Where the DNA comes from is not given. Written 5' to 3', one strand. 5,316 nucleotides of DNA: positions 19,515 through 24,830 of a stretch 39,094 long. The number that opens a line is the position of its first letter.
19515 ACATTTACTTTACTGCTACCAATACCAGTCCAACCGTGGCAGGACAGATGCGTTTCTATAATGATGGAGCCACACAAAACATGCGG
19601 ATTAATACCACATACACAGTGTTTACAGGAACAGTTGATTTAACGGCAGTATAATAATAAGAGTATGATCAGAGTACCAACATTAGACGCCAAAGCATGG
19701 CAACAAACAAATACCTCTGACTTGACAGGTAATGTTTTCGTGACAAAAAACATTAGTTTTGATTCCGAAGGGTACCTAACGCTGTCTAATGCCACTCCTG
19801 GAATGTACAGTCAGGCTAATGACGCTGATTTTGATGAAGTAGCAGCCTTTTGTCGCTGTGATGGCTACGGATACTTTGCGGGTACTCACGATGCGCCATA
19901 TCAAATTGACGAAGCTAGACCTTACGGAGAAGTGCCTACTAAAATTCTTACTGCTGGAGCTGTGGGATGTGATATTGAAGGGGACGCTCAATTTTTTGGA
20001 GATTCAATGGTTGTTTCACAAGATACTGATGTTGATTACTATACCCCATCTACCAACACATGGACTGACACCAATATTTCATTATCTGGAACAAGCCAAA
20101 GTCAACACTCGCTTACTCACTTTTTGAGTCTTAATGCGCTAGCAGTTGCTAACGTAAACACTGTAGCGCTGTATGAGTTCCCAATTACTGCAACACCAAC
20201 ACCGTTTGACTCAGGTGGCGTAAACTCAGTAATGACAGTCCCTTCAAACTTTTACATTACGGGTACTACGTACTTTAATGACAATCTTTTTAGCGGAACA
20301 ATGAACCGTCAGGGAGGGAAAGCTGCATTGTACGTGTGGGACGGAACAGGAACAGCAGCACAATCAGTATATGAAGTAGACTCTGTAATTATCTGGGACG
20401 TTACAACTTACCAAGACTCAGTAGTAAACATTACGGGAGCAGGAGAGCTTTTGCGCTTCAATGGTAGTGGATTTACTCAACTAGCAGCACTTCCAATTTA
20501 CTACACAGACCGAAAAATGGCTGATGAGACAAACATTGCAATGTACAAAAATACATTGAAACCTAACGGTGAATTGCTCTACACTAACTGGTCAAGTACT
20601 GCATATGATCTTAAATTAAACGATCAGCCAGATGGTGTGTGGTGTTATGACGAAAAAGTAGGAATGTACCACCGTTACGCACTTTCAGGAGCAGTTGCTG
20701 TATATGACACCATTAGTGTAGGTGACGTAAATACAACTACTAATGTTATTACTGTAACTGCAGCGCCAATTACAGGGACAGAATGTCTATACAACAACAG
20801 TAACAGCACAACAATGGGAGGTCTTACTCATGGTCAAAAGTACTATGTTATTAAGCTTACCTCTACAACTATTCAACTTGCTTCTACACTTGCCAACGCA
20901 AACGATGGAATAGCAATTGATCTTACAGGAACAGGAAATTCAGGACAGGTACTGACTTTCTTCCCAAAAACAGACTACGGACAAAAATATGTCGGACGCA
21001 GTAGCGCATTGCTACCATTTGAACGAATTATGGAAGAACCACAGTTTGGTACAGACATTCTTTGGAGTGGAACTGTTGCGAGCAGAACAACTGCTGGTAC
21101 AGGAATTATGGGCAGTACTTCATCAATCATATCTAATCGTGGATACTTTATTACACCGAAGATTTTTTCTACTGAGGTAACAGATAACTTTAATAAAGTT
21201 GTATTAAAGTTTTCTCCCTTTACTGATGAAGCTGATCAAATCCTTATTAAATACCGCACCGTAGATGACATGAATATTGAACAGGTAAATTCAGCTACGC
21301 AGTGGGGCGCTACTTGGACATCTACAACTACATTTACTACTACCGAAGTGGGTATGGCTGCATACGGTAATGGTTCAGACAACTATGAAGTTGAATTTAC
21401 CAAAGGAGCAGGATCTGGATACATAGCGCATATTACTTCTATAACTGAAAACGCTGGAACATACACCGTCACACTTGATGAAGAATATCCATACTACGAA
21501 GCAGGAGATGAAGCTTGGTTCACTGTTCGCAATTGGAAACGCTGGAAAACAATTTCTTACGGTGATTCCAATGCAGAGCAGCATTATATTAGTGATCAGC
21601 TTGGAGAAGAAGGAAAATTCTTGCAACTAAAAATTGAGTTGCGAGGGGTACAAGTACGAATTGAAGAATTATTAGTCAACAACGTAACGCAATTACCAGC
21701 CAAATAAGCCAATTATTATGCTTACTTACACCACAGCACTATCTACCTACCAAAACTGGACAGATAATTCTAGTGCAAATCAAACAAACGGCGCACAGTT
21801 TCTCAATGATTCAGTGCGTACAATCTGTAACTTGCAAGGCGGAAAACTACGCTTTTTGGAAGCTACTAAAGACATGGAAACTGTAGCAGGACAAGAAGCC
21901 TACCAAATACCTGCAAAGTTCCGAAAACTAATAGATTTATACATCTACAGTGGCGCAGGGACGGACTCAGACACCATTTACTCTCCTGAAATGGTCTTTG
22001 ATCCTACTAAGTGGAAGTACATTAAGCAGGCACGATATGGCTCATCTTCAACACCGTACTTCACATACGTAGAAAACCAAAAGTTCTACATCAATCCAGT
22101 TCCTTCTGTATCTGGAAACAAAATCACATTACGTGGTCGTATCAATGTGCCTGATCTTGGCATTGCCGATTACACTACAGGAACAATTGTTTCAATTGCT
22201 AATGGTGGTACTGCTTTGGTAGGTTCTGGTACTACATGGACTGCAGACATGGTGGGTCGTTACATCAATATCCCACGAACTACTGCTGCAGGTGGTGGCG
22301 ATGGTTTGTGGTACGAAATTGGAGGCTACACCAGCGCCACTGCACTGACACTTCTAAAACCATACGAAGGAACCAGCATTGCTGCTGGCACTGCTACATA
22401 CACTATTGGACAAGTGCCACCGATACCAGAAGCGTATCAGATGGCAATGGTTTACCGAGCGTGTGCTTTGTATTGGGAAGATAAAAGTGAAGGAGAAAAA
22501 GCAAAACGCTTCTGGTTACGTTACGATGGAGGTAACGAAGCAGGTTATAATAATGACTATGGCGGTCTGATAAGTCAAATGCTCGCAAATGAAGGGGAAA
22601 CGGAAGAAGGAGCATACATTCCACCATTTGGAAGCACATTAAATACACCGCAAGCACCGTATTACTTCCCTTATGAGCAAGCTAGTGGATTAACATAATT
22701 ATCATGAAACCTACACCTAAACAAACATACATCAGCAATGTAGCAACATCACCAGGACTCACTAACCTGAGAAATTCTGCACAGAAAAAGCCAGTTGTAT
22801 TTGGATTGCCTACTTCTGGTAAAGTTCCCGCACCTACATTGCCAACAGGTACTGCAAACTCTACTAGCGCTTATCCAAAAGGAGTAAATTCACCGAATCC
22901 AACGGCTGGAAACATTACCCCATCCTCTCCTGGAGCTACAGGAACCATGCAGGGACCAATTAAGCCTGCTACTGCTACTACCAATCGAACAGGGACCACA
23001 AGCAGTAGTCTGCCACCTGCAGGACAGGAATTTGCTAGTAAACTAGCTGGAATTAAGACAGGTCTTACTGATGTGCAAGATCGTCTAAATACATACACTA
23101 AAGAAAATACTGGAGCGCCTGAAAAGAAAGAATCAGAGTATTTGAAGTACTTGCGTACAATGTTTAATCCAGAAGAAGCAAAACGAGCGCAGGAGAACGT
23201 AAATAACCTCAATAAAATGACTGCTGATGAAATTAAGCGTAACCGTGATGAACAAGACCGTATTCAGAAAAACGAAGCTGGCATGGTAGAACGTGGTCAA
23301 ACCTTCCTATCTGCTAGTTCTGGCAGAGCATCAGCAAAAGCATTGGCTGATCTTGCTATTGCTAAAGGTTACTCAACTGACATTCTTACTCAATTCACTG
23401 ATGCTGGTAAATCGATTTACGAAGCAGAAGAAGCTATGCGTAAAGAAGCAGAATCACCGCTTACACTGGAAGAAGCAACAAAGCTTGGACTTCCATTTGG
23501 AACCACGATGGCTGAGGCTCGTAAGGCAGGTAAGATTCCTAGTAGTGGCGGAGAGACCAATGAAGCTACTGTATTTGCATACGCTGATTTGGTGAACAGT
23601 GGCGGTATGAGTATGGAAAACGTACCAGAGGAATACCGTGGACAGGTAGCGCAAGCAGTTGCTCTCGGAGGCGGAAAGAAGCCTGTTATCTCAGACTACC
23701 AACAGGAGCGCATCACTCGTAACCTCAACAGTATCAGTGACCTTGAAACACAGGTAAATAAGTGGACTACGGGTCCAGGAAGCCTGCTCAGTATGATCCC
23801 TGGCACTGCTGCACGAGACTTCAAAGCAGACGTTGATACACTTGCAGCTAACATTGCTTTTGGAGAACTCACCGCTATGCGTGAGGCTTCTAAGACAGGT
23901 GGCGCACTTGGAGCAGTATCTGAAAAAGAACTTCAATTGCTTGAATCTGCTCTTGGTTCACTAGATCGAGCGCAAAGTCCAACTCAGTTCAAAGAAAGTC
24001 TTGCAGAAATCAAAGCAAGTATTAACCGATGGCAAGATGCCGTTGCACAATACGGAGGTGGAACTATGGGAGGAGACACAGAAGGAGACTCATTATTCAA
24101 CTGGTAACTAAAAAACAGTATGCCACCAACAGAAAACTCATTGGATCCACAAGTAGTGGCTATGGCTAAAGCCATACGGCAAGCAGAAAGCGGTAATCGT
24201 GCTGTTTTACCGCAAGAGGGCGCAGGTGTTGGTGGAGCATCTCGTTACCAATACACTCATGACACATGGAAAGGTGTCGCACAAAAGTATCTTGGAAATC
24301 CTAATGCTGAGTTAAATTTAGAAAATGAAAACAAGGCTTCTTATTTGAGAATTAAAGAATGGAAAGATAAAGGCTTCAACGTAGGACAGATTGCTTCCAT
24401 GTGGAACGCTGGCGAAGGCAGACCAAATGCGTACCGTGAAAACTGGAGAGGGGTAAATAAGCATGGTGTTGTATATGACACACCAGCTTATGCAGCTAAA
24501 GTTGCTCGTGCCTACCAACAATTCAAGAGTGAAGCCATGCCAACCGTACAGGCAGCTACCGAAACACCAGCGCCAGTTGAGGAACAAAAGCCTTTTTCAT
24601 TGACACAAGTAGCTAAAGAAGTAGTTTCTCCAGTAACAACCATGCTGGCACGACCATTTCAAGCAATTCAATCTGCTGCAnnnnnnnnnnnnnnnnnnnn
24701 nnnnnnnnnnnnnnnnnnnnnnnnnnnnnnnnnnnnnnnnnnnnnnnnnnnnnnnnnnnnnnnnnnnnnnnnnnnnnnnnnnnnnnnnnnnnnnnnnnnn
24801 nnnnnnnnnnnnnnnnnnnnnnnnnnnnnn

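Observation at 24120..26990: Virion transglycosylase protein carries a C-terminal RelA/SpoT-type synthetase (toxSAS-like) domain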

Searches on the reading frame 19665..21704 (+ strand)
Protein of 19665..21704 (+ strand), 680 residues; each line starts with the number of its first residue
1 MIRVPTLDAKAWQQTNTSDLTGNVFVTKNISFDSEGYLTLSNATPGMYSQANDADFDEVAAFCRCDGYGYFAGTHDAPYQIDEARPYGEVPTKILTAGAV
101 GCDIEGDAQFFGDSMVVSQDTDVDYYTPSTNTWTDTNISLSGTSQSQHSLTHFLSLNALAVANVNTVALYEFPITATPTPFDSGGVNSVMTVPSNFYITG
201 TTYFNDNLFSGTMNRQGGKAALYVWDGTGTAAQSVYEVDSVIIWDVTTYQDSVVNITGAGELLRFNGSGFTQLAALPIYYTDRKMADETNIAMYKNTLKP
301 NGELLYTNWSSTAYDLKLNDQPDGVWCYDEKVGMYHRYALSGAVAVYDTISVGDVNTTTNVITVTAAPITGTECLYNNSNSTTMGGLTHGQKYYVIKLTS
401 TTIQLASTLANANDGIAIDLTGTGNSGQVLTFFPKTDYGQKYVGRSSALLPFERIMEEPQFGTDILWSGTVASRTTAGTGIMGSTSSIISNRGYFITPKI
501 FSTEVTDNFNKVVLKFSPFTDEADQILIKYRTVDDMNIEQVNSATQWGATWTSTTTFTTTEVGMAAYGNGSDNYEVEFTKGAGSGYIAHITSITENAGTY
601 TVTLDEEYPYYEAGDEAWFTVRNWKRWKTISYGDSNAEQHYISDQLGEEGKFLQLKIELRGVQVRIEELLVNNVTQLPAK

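Call 11: search_protein_families(library=phrogs, proteins=[window:19665-21704:+], max_evalue=0.001)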
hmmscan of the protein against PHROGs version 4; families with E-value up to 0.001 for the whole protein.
window:19665-21704:+ (680 aa): 0 families

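Call 96: search_solved_structures(query=window:19665-21704:+, max_evalue=1)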
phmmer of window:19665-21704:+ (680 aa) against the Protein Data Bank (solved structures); distinct sequences matched with E-value up to 1: 1.
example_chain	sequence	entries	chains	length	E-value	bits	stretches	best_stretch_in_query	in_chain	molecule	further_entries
3x37_B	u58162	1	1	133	0.021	16.6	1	371-433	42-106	Mitochondrial morphogenesis protein SLD7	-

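Call 97: search_protein_families(library=pfam, proteins=[window:19665-21704:+], max_evalue=0.01)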
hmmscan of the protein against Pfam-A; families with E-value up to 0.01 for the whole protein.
window:19665-21704:+ (680 aa): 0 families

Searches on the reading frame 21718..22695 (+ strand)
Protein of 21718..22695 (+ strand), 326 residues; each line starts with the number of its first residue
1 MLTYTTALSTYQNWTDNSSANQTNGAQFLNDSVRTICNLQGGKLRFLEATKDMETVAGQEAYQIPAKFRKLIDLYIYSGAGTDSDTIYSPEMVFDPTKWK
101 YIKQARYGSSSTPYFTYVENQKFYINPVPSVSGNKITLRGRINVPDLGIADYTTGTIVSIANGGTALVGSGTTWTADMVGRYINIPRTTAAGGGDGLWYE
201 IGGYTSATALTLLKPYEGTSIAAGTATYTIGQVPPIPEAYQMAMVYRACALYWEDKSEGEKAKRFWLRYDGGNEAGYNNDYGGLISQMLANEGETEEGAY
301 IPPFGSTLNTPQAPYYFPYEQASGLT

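Call 11: search_protein_families(library=phrogs, proteins=[window:21718-22695:+], max_evalue=0.001)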
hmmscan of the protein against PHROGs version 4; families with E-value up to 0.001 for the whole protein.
window:21718-22695:+ (326 aa): 4 families
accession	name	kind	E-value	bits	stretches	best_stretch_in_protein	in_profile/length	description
phrog_24607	-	tail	1.5e-06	28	1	150-226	3-73/674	tail protein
phrog_2712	-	tail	3.1e-05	23.5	1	150-225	378-445/700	tail fiber protein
phrog_1980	-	tail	4.6e-05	23.9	1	154-222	6-69/449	tail fiber protein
phrog_38424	-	unknown function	0.00076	19.4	1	156-256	7-96/488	-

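Call 56: search_dna_similar(query=window:21718-22695:+, collection=phages, mode=protein, max_rows=12)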
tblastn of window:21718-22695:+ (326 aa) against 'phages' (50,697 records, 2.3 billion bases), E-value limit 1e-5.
Records with a match: 1; places in all: 1; records where one place covers at least 80% of the query: 1.
Best place of each record, by identity: <60% 1.
By first word of the organism name: Caudoviricetes 1.
By host as written in the record: - 1.
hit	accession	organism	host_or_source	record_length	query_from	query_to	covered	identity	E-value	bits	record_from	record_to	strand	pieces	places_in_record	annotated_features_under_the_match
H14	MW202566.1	Caudoviricetes sp.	Manatee Spring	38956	1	318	98%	27.5%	9e-12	72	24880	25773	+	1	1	hypothetical protein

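Call 95: search_solved_structures(query=window:21718-22695:+, max_evalue=1)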
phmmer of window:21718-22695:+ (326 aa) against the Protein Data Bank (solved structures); distinct sequences matched with E-value up to 1: 0.

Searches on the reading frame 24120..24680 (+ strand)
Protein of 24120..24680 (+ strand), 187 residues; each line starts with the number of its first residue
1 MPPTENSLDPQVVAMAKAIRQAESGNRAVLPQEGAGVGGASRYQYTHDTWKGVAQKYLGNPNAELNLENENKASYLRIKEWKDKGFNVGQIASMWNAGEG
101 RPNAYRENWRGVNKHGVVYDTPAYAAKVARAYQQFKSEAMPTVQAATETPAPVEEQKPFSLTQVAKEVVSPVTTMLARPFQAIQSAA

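Call 34: search_solved_structures(query=window:24120-24680:+, max_evalue=10, show_alignments=3)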
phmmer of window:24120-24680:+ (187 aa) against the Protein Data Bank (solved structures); distinct sequences matched with E-value up to 10: 1.
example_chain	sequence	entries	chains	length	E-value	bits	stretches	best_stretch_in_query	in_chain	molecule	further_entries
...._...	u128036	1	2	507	1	12.4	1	84-171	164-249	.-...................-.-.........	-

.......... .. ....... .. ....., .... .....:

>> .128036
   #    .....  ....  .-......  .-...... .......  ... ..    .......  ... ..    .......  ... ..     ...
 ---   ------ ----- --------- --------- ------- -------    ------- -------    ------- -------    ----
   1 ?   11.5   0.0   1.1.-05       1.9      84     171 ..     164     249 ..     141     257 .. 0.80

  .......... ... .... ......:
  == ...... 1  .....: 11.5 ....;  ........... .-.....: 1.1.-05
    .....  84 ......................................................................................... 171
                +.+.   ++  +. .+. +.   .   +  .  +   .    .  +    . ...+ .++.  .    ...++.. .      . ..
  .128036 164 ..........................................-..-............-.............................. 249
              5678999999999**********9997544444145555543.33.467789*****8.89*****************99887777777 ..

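Call 35: search_protein_families(library=pfam, proteins=[window:24120-24599:+], max_evalue=10)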
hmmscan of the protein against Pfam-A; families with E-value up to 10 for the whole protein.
window:24120-24599:+ (160 aa): 1 family
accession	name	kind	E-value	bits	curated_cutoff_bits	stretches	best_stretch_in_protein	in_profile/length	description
PF21105.3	DyP_N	-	0.17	12.5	27.5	1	80-148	86-156/163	DyP dimeric alpha+beta barrel domain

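Call 40: search_solved_structures(query=A2, max_evalue=1, show_alignments=2)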
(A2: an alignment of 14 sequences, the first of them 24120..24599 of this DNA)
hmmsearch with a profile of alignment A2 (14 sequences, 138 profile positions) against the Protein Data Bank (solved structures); distinct sequences matched with E-value up to 1: 10.
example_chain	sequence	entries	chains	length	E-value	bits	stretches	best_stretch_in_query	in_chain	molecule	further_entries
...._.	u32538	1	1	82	0.00017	25.2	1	15-70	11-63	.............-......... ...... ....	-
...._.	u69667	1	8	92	0.00019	25.1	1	15-71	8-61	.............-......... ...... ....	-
4cge_A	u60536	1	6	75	0.0017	22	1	15-68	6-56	RESUSCITATION-PROMOTING FACTOR RPFE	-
4emn_A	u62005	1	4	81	0.035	17.7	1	14-67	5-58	Probable resuscitation-promoting factor rpfB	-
4kl7_A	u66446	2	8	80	0.036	17.7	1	14-67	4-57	Resuscitation-promoting factor RpfB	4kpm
1xsf_A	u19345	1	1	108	0.062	16.9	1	13-67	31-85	Probable resuscitation-promoting factor rpfB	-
3eo5_A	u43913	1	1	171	0.16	15.6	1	14-67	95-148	Resuscitation-promoting factor rpfB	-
11mn_A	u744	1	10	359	0.21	15.3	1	30-73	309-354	66 kDa protein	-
1jfm_A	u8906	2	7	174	0.21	15.2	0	48-99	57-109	retinoic acid early transcript beta | Retinoic acid early-inducible protein 1-beta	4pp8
5e27_A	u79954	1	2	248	0.29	14.8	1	14-66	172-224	Resuscitation-promoting factor RpfB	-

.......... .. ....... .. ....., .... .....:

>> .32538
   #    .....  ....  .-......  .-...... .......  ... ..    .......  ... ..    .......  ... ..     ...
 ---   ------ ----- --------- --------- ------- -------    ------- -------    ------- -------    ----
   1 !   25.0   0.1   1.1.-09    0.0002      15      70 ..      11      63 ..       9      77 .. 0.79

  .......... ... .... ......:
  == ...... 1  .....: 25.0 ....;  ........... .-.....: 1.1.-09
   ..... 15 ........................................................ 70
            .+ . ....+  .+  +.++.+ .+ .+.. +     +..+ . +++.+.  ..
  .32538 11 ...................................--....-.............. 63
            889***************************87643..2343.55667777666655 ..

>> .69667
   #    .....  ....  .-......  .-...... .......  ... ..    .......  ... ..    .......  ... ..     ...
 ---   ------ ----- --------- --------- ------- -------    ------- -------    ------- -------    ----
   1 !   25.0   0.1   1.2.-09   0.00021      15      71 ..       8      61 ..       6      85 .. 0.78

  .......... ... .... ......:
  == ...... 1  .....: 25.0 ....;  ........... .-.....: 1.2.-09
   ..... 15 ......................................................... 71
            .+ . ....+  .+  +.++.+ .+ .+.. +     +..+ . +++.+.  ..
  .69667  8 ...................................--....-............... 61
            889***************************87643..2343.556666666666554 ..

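Call 81: search_protein_families(library=pfam, alignment_id=A2, max_evalue=0.01)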
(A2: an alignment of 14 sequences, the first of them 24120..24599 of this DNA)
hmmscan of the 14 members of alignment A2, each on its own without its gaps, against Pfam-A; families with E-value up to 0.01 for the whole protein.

A. member 1, window:24120-24599:+ (160 aa): 0 families

B. families by the number of members that match (of 14 scanned): 5 families
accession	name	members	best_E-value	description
PF06737.19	Transglycosylas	8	6.2e-09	Transglycosylase-like domain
PF01464.25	SLT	7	1.4e-09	Transglycosylase SLT domain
PF13406.11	SLT_2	3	0.00017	Transglycosylase SLT domain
PF18013.6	Phage_lysozyme2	1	0.0042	Phage tail lysozyme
PF13322.11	DUF4092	1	0.0084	Domain of unknown function (DUF4092)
